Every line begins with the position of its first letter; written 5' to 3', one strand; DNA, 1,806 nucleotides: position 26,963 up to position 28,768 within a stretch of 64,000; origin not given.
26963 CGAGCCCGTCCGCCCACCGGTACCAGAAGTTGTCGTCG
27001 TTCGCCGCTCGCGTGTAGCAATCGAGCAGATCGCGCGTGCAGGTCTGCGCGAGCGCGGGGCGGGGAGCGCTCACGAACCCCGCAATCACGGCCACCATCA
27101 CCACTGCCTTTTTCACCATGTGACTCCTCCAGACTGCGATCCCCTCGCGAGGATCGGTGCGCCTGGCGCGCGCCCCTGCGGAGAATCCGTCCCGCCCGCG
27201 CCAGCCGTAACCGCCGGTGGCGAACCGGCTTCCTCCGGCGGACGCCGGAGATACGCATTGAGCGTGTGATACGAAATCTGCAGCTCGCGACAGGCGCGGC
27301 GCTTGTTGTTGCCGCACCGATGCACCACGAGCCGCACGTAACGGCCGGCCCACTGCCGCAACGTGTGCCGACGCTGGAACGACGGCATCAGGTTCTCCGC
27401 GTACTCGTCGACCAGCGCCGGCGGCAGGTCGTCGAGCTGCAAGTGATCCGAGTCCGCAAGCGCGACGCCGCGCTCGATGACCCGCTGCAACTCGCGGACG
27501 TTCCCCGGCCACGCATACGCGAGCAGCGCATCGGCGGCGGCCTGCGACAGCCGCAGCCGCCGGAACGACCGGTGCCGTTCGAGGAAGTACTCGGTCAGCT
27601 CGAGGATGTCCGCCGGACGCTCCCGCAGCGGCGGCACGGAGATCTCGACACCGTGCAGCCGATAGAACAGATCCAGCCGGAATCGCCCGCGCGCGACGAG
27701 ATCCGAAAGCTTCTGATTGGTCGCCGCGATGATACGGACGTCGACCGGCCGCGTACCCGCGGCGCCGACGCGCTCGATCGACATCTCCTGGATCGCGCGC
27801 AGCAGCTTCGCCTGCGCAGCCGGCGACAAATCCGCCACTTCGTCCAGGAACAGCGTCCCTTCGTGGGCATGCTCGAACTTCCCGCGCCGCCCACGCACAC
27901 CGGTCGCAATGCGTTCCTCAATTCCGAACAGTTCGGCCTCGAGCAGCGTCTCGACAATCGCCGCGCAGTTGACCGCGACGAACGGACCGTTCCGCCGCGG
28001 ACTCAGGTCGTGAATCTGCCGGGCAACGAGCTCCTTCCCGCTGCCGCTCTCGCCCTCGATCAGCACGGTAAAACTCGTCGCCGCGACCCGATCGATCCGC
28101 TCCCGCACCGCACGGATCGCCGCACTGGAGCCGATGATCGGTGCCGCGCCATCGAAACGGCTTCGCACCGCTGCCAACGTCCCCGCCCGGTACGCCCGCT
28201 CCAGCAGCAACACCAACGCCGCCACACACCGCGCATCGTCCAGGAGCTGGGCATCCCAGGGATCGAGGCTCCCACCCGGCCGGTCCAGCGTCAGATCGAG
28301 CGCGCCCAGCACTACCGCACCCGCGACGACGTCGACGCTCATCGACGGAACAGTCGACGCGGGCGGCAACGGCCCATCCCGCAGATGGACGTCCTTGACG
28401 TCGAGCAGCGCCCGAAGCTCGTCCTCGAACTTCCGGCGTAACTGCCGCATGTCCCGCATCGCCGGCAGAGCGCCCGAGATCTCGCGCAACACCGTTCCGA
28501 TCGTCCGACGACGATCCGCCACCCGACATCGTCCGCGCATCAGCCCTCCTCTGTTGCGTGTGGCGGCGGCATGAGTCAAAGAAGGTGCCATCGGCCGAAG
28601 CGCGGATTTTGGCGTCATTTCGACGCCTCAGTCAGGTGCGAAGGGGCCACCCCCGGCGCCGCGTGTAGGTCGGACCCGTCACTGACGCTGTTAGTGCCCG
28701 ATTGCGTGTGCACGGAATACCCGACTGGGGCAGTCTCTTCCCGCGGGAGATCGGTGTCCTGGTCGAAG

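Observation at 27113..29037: PilZ protein translationally coupled to an EBP whose GAFTGA sigma-54 contact loop is degenerate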

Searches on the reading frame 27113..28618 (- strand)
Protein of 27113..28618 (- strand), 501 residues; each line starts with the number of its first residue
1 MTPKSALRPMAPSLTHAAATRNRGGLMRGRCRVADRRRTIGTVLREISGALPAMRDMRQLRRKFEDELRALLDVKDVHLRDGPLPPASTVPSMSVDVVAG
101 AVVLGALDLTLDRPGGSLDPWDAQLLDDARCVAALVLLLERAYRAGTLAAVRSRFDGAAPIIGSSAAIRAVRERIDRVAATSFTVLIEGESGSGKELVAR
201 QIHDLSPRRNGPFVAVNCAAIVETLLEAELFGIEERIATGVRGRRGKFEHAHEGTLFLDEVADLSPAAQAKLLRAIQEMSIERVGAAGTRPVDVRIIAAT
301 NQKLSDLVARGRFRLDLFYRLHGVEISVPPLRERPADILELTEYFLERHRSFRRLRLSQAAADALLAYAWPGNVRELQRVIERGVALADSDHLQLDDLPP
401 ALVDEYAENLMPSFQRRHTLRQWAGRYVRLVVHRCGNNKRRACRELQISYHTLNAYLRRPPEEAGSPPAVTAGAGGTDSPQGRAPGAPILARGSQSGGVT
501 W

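Call 5: search_protein_families(library=pfam, proteins=[window:27113-28618:-], max_evalue=0.01)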
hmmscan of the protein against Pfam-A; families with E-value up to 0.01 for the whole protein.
window:27113-28618:- (501 aa): 7 families
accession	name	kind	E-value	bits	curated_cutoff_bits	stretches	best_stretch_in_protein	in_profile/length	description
PF00158.32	Sigma54_activat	-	1.4e-60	204.3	20.2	1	161-326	1-167/168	Sigma-54 interaction domain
PF14532.12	Sigma54_activ_2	-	1.4e-22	80.8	25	1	162-331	1-138/138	Sigma-54 interaction domain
PF25601.1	AAA_lid_14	-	3.3e-20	72.1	27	1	332-407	1-79/87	AAA+ ATPase lid domain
PF01078.27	Mg_chelatase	-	3.3e-08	33.6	20.3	1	239-302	93-158/207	Magnesium chelatase, subunit ChlI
PF13191.12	AAA_16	-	3.9e-05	24.6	32.6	1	162-282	3-125/167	AAA ATPase domain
PF07728.20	AAA_5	-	5.8e-05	23.6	22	1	185-302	2-123/139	AAA domain (dynein-related subfamily)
PF00004.35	AAA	-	0.00011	23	21.2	1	185-315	1-125/131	ATPase family associated with various cellular activities (AAA)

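Call 7: find_homologous_proteins(query=window:27113-28618:-, max_evalue=1e-10)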
Query window:27113-28618:- (501 aa): 8000 proteins with E <= 1e-10 among 8000 candidates; the best 120 are listed.
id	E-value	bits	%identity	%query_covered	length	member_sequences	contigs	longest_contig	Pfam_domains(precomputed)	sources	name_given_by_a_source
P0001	1.3e-295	999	97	95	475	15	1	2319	PF00158.33,PF25601.2,PF14532.13,PF01078.28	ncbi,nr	ncbi:MAG TPA: sigma 54-interacting transcriptional regulator [Vicinamibacterales bacterium]|nr:sigma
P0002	1.3e-285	966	93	95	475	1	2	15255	PF00158.33,PF25601.2,PF00004.36,PF14532.13,PF01078.28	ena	-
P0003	9.5e-267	903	87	95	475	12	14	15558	PF00158.33,PF25601.2,PF14532.13,PF01078.28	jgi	jgi:DNA-binding NtrC family response regulator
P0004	1.7e-263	893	88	95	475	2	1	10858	PF00158.33,PF25601.2,PF14532.13,PF01078.28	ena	-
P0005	6.9e-262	887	83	100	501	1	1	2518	PF00158.33,PF25601.2,PF14532.13,PF07728.21,PF01078.28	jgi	-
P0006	3.7e-254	862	86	93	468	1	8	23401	PF00158.33,PF25601.2,PF14532.13,PF07728.21,PF01078.28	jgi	jgi:transcriptional regulator with PAS, ATPase and Fis domain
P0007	7.4e-254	861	86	93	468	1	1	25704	PF00158.33,PF25601.2,PF14532.13,PF07728.21,PF01078.28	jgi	jgi:transcriptional regulator with PAS, ATPase and Fis domain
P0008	9.4e-254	861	86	93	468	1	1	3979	PF00158.33,PF25601.2,PF14532.13,PF07728.21,PF01078.28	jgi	jgi:transcriptional regulator with PAS, ATPase and Fis domain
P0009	2.6e-253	859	86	93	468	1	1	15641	PF00158.33,PF25601.2,PF14532.13,PF01078.28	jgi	jgi:transcriptional regulator with PAS, ATPase and Fis domain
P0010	2.8e-253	859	85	95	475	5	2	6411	PF00158.33,PF25601.2,PF14532.13,PF07728.21,PF01078.28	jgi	-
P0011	1.0e-252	857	86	93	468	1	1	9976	PF00158.33,PF25601.2,PF14532.13,PF07728.21,PF01078.28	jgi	jgi:transcriptional regulator with PAS, ATPase and Fis domain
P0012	9.8e-251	851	85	95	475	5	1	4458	PF00158.33,PF25601.2,PF14532.13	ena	-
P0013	4.6e-250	848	83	95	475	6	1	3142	PF00158.33,PF25601.2,PF14532.13,PF07728.21,PF01078.28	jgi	-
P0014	9.2e-249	844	83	92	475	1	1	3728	PF00158.33,PF25601.2,PF14532.13,PF07728.21,PF01078.28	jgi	jgi:two-component system response regulator HydG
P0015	4.2e-247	839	84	90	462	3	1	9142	PF00158.33,PF25601.2,PF14532.13,PF01078.28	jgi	jgi:transcriptional regulator with PAS, ATPase and Fis domain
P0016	1.1e-242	824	88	87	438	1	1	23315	PF00158.33,PF25601.2,PF14532.13,PF07728.21,PF01078.28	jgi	jgi:transcriptional regulator with PAS, ATPase and Fis domain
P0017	4.6e-229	779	77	95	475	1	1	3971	PF00158.33,PF25601.2,PF14532.13,PF07728.21,PF01078.28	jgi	jgi:transcriptional regulator with PAS, ATPase and Fis domain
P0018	2.7e-221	754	79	89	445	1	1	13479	PF00158.33,PF25601.2,PF14532.13,PF07728.21,PF01078.28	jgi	jgi:transcriptional regulator with PAS, ATPase and Fis domain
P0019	3.4e-203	694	70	95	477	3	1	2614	PF00158.33,PF25601.2,PF14532.13,PF01078.28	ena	-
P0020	5.9e-201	686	70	95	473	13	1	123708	PF00158.33,PF25601.2,PF14532.13,PF01078.28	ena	-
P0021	6.7e-200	683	69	94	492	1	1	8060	PF00158.33,PF25601.2,PF02954.26,PF14532.13,PF01078.28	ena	-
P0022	1.5e-199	682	68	98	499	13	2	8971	PF00158.33,PF25601.2,PF00004.36,PF14532.13,PF07728.21,PF01078.28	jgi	jgi:DNA-binding NtrC family response regulator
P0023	2.2e-199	681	69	96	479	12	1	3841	PF00158.33,PF25601.2,PF14532.13,PF07728.21,PF01078.28,PF13191.13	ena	-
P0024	7.3e-199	680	69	95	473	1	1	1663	PF00158.33,PF25601.2,PF14532.13,PF07728.21,PF01078.28,PF13191.13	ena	-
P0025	2.7e-198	678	69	95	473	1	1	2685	PF00158.33,PF25601.2,PF14532.13,PF07728.21,PF01078.28,PF13191.13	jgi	-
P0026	5.1e-198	677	70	95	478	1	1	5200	PF00158.33,PF25601.2,PF02954.26,PF14532.13,PF01078.28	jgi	jgi:two-component system, NtrC family, response regulator AtoC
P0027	5.4e-198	677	68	97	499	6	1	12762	PF00158.33,PF25601.2,PF14532.13,PF07728.21,PF01078.28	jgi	jgi:DNA-binding NtrC family response regulator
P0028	1.1e-197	676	70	94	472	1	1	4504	PF00158.33,PF25601.2,PF14532.13,PF07728.21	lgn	-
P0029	1.5e-197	675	68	98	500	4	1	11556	PF00158.33,PF25601.2,PF00004.36,PF14532.13,PF07728.21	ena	-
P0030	2.9e-197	674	70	95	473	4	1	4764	PF00158.33,PF25601.2,PF14532.13,PF07728.21,PF01078.28,PF13191.13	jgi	jgi:DNA-binding NtrC family response regulator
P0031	4.6e-197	674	68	95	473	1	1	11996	PF00158.33,PF25601.2,PF00004.36,PF14532.13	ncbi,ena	-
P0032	5.4e-197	673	67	95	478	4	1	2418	PF00158.33,PF25601.2,PF14532.13,PF01078.28,PF13191.13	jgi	-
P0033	7.1e-197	673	69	95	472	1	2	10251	PF00158.33,PF25601.2,PF14532.13,PF01078.28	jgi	jgi:transcriptional regulator with PAS, ATPase and Fis domain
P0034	8.8e-197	673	68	95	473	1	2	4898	PF00158.33,PF25601.2,PF14532.13,PF07728.21,PF01078.28,PF13191.13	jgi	jgi:transcriptional regulator with PAS, ATPase and Fis domain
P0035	1.1e-196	672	68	95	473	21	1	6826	PF00158.33,PF25601.2,PF14532.13,PF01078.28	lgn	-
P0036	1.4e-196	672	66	100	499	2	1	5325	PF00158.33,PF25601.2,PF14532.13,PF07728.21,PF13191.13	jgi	jgi:DNA-binding NtrC family response regulator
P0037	1.5e-196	672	68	95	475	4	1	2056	PF00158.33,PF25601.2,PF00004.36,PF14532.13,PF07728.21,PF01078.28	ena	-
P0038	2.3e-196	671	67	95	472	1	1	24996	PF00158.33,PF25601.2,PF14532.13,PF07728.21,PF01078.28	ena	-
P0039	2.7e-196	671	66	95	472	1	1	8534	PF00158.33,PF25601.2,PF14532.13,PF07728.21,PF01078.28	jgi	jgi:transcriptional regulator with PAS, ATPase and Fis domain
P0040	3.1e-196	671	67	95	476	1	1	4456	PF00158.33,PF25601.2,PF14532.13,PF07728.21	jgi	jgi:DNA-binding NtrC family response regulator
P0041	3.4e-196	671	71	94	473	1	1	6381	PF00158.33,PF25601.2,PF14532.13,PF07728.21,PF01078.28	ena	-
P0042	3.9e-196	671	65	100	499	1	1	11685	PF00158.33,PF25601.2,PF14532.13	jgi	jgi:DNA-binding NtrC family response regulator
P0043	4.4e-196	670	69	94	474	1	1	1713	PF00158.33,PF25601.2,PF14532.13,PF01078.28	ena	-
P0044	6.7e-196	670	67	95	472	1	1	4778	PF00158.33,PF25601.2,PF00004.36,PF14532.13,PF01078.28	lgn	-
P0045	8.9e-196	669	68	95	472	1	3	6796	PF00158.33,PF25601.2,PF14532.13,PF01078.28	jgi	jgi:transcriptional regulator with PAS, ATPase and Fis domain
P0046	1.0e-195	669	67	98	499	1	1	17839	PF00158.33,PF25601.2,PF14532.13,PF07728.21,PF01078.28,PF13191.13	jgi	jgi:DNA-binding NtrC family response regulator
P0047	1.5e-195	669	65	99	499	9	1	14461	PF00158.33,PF25601.2,PF14532.13,PF07728.21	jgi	jgi:DNA-binding NtrC family response regulator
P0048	1.6e-195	669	68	94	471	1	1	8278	PF00158.33,PF25601.2,PF14532.13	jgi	jgi:transcriptional regulator with PAS, ATPase and Fis domain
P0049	1.7e-195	668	69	95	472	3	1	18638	PF00158.33,PF25601.2,PF14532.13,PF07728.21,PF01078.28,PF13191.13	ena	-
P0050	2.0e-195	668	66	99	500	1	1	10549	PF00158.33,PF25601.2,PF00004.36,PF14532.13,PF07728.21,PF01078.28,PF13191.13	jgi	jgi:transcriptional regulator with GAF, ATPase, and Fis domain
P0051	2.1e-195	668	68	92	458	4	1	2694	PF00158.33,PF25601.2,PF14532.13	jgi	jgi:transcriptional regulator with PAS, ATPase and Fis domain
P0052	3.1e-195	668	66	95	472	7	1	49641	PF00158.33,PF25601.2,PF00004.36,PF14532.13,PF07728.21,PF01078.28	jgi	jgi:transcriptional regulator with PAS, ATPase and Fis domain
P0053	6.9e-195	666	67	99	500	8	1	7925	PF00158.33,PF25601.2,PF14532.13,PF07728.21,PF01078.28,PF13191.13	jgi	jgi:DNA-binding NtrC family response regulator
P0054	7.5e-195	666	66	95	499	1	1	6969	PF00158.33,PF25601.2,PF00004.36,PF14532.13,PF07728.21,PF01078.28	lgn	-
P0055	9.9e-195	666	67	98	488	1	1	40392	PF00158.33,PF25601.2,PF14532.13,PF07728.21,PF01078.28,PF13191.13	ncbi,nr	ncbi:MAG TPA: sigma 54-interacting transcriptional regulator [Vicinamibacterales bacterium]|nr:sigma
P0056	1.6e-194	665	68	95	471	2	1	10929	PF00158.33,PF25601.2,PF14532.13,PF01078.28,PF13191.13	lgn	-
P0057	1.7e-194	665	73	88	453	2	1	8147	PF00158.33,PF25601.2,PF00004.36,PF14532.13,PF07728.21,PF01078.28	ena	-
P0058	2.2e-194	665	67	95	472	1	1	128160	PF00158.33,PF25601.2,PF14532.13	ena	-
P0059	2.6e-194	665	68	95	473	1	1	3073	PF00158.33,PF25601.2,PF14532.13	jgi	jgi:two-component system, NtrC family, response regulator HydG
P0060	2.7e-194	665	68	95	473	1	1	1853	PF00158.33,PF25601.2,PF14532.13,PF07728.21,PF01078.28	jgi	jgi:transcriptional regulator with PAS, ATPase and Fis domain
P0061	3.4e-194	664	67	95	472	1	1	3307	PF00158.33,PF25601.2,PF14532.13,PF07728.21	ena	-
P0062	3.6e-194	664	67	95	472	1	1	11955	PF00158.33,PF25601.2,PF14532.13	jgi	jgi:transcriptional regulator with PAS, ATPase and Fis domain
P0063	4.0e-194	664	66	95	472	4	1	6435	PF00158.33,PF25601.2,PF14532.13,PF07728.21,PF01078.28,PF13191.13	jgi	jgi:DNA-binding NtrC family response regulator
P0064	5.0e-194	664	67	95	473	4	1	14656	PF00158.33,PF25601.2,PF14532.13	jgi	-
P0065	7.1e-194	663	67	95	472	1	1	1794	PF00158.33,PF25601.2,PF14532.13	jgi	jgi:transcriptional regulator with PAS, ATPase and Fis domain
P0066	7.4e-194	663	70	92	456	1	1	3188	PF00158.33,PF25601.2,PF14532.13,PF07728.21,PF01078.28,PF13191.13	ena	-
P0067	9.4e-194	663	70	92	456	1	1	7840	PF00158.33,PF25601.2,PF14532.13,PF07728.21,PF01078.28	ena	-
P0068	1.0e-193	663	68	92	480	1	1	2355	PF00158.33,PF25601.2,PF14532.13,PF07728.21,PF01078.28,PF13191.13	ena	-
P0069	1.3e-193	662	66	97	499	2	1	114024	PF00158.33,PF25601.2,PF14532.13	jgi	jgi:DNA-binding NtrC family response regulator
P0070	1.7e-193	662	69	95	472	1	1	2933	PF00158.33,PF25601.2,PF14532.13,PF07728.21,PF01078.28,PF13191.13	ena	-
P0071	1.7e-193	662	67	95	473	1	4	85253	PF00158.33,PF25601.2,PF14532.13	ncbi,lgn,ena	-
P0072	2.4e-193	661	67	95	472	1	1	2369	PF00158.33,PF25601.2,PF14532.13,PF07728.21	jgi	-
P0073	2.7e-193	661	68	95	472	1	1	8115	PF00158.33,PF25601.2,PF14532.13,PF07728.21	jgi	jgi:transcriptional regulator with PAS, ATPase and Fis domain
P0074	3.4e-193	661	65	95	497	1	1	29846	PF00158.33,PF25601.2,PF00004.36,PF14532.13,PF07728.21,PF01078.28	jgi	jgi:DNA-binding NtrC family response regulator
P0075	3.8e-193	661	68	95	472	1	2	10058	PF00158.33,PF25601.2,PF14532.13,PF07728.21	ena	-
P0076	6.4e-193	660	68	95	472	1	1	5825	PF00158.33,PF25601.2,PF14532.13,PF07728.21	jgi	jgi:transcriptional regulator with PAS, ATPase and Fis domain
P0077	9.8e-193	659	66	95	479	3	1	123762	PF00158.33,PF25601.2,PF14532.13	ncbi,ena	-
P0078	1.7e-192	659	66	95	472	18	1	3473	PF00158.33,PF25601.2,PF14532.13,PF01078.28,PF13191.13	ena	-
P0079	2.2e-192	658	67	95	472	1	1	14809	PF00158.33,PF25601.2,PF14532.13,PF07728.21,PF01078.28,PF13191.13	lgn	-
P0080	6.8e-192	657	67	95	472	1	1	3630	PF00158.33,PF25601.2,PF14532.13,PF07728.21,PF01078.28,PF13191.13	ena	-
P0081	8.2e-192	656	66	95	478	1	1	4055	PF00158.33,PF25601.2,PF14532.13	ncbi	-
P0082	9.5e-192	656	66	95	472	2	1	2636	PF00158.33,PF25601.2,PF14532.13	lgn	-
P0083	1.1e-191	656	67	95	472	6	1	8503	PF00158.33,PF25601.2,PF14532.13,PF07728.21,PF01078.28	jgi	jgi:DNA-binding NtrC family response regulator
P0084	2.2e-191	655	68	92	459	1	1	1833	PF00158.33,PF25601.2,PF14532.13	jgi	jgi:transcriptional regulator with PAS, ATPase and Fis domain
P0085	2.8e-191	655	70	87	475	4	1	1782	PF00158.33,PF25601.2,PF00004.36,PF14532.13,PF01078.28,PF13191.13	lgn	-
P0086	3.8e-191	654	67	95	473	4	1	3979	PF00158.33,PF25601.2,PF14532.13,PF07728.21,PF01078.28,PF13191.13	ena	-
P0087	4.8e-191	654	67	95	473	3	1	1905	PF00158.33,PF25601.2,PF00004.36,PF14532.13,PF07728.21,PF01078.28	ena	-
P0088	8.6e-191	653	67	95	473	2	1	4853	PF00158.33,PF25601.2,PF14532.13,PF07728.21,PF01078.28,PF13191.13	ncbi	-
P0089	1.0e-190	653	67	92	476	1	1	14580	PF00158.33,PF25601.2,PF14532.13,PF07728.21,PF01078.28,PF13191.13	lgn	-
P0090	1.0e-190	653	71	87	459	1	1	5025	PF00158.33,PF25601.2,PF00004.36,PF14532.13,PF07728.21,PF01078.28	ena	-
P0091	2.2e-190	652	66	95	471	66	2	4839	PF00158.33,PF25601.2,PF14532.13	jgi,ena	-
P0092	4.3e-190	651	67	95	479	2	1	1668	PF00158.33,PF25601.2,PF14532.13,PF01078.28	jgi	jgi:transcriptional regulator with PAS, ATPase and Fis domain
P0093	4.7e-190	651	69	92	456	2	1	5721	PF00158.33,PF25601.2,PF14532.13,PF07728.21,PF13191.13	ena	-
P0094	8.4e-190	650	66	95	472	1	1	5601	PF00158.33,PF25601.2,PF00004.36,PF14532.13,PF07728.21,PF01078.28,PF13191.13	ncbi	-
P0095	8.4e-190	650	69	91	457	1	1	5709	PF00158.33,PF25601.2,PF14532.13,PF07728.21,PF01078.28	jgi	jgi:transcriptional regulator with PAS, ATPase and Fis domain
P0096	8.8e-190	650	67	95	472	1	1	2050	PF00158.33,PF25601.2,PF14532.13,PF01078.28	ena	-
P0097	1.1e-189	649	66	95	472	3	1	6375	PF00158.33,PF25601.2,PF00004.36,PF14532.13,PF07728.21,PF01078.28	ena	-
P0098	1.2e-189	649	65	95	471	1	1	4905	PF00158.33,PF25601.2,PF14532.13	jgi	jgi:transcriptional regulator with PAS, ATPase and Fis domain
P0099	1.4e-189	649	65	95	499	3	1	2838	PF00158.33,PF25601.2,PF00004.36,PF14532.13,PF07728.21,PF01078.28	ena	-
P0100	1.8e-189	649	67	95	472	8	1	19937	PF00158.33,PF25601.2,PF14532.13,PF07728.21,PF01078.28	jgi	jgi:transcriptional regulator with PAS, ATPase and Fis domain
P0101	2.6e-189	648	68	92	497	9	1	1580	PF00158.33,PF25601.2,PF14532.13,PF01078.28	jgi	jgi:DNA-binding NtrC family response regulator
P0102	2.8e-189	648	65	95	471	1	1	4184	PF00158.33,PF25601.2,PF14532.13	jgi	jgi:transcriptional regulator with PAS, ATPase and Fis domain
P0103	3.1e-189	648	67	95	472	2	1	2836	PF00158.33,PF25601.2,PF14532.13,PF01078.28,PF13191.13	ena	-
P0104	3.7e-189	648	68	91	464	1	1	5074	PF00158.33,PF25601.2,PF14532.13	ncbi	-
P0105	4.0e-189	647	65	95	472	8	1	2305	PF00158.33,PF25601.2,PF14532.13,PF01078.28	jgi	-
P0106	6.1e-189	647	65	99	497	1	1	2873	PF00158.33,PF25601.2,PF14532.13,PF07728.21,PF01078.28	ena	-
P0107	6.6e-189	647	68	92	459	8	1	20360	PF00158.33,PF25601.2,PF14532.13,PF01078.28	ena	-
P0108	7.9e-189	646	65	95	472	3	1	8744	PF00158.33,PF25601.2,PF00004.36,PF14532.13,PF13191.13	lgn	-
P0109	8.7e-189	646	63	92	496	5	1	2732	PF00158.33,PF25601.2,PF14532.13,PF07728.21,PF13191.13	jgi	jgi:DNA-binding NtrC family response regulator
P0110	1.3e-188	646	74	81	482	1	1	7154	PF00158.33,PF25601.2,PF00004.36,PF14532.13,PF07728.21,PF01078.28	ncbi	-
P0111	1.6e-188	645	66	95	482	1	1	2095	PF00158.33,PF25601.2,PF00004.36,PF14532.13,PF07728.21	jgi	-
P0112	1.8e-188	645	68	91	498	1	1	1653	PF00158.33,PF25601.2,PF02954.26,PF14532.13,PF01078.28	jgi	jgi:DNA-binding NtrC family response regulator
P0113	1.9e-188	645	71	86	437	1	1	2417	PF00158.33,PF25601.2,PF00004.36,PF14532.13,PF07728.21,PF01078.28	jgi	jgi:transcriptional regulator with PAS, ATPase and Fis domain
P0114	2.1e-188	645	67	95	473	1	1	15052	PF00158.33,PF25601.2,PF14532.13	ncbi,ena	-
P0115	2.2e-188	645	68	89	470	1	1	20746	PF00158.33,PF25601.2,PF00004.36,PF14532.13,PF07728.21,PF01078.28,PF13191.13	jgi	jgi:transcriptional regulator with PAS, ATPase and Fis domain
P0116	2.9e-188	645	69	87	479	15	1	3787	PF00158.33,PF25601.2,PF14532.13,PF01078.28,PF13191.13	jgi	jgi:transcriptional regulator with PAS, ATPase and Fis domain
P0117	3.1e-188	645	65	95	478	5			PF00158.33,PF25601.2,PF00004.36,PF14532.13,PF07728.21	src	-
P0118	4.7e-188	644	70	87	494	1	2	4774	PF00158.33,PF25601.2,PF14532.13,PF01078.28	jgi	jgi:DNA-binding NtrC family response regulator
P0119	4.9e-188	644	67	95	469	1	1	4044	PF00158.33,PF25601.2,PF14532.13,PF13191.13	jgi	jgi:DNA-binding NtrC family response regulator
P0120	5.2e-188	644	67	94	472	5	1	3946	PF00158.33,PF25601.2,PF14532.13,PF07728.21,PF01078.28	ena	-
